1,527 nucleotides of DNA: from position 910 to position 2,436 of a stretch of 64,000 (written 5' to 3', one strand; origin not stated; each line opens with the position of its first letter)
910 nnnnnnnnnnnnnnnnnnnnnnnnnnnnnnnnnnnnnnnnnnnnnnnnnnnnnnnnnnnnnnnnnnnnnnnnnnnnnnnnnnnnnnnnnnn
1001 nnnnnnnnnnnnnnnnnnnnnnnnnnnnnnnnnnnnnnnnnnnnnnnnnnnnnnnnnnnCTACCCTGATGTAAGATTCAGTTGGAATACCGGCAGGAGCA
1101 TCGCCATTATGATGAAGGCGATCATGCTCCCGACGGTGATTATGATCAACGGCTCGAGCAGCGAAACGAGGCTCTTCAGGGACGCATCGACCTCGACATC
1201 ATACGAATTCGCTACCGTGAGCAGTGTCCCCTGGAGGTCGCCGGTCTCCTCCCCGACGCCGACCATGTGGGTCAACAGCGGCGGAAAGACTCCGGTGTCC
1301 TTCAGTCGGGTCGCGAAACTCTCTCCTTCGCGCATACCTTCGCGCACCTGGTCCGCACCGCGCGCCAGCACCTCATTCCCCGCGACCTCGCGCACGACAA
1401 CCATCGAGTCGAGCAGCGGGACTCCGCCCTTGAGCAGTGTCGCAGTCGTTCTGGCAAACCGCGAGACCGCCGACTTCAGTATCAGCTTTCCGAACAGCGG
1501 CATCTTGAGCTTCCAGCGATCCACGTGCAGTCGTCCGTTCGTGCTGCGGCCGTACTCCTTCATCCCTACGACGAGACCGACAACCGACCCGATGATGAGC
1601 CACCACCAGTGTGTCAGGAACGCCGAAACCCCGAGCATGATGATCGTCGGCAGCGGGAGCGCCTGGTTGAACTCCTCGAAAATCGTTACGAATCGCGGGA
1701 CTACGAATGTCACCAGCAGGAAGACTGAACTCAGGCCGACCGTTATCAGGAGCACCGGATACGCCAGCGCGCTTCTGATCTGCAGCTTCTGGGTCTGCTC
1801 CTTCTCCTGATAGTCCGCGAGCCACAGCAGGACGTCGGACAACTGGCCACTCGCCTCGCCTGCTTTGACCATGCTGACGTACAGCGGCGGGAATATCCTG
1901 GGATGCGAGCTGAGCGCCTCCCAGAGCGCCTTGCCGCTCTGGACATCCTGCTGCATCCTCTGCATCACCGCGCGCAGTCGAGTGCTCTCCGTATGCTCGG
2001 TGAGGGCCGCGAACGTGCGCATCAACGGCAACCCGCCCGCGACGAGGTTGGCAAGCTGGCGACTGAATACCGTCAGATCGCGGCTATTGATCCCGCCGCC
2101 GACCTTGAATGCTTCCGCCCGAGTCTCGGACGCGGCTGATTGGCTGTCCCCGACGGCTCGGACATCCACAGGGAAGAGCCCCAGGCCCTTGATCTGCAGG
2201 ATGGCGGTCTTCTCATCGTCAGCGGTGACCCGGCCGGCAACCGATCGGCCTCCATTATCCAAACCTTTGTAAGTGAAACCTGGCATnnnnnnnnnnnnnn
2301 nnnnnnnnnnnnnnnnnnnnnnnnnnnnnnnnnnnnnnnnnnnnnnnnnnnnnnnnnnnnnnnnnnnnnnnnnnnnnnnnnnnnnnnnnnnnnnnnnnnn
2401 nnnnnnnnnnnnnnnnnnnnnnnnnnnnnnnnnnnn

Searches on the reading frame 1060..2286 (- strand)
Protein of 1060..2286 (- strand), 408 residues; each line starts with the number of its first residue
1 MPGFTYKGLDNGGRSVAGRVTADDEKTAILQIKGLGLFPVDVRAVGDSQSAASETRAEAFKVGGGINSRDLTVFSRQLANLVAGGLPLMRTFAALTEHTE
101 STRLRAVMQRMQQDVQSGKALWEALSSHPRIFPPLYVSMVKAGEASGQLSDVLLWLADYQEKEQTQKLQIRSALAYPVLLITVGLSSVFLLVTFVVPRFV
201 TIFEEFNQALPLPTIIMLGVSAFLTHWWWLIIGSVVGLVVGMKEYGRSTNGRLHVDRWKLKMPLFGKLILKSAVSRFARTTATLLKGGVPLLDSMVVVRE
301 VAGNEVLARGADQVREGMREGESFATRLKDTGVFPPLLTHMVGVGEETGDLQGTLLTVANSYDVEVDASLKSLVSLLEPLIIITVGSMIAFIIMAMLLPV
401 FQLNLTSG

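Call 37: search_protein_families(library=pfam, proteins=[window:1060-2286:-], max_evalue=0.00001)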
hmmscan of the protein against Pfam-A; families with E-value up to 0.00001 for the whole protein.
window:1060-2286:- (408 aa): 1 family
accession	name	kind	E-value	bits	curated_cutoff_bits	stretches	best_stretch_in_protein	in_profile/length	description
PF00482.28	T2SSF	-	5.3e-59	198.1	25.2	2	74-197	1-125/125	Type II secretion system (T2SS), protein F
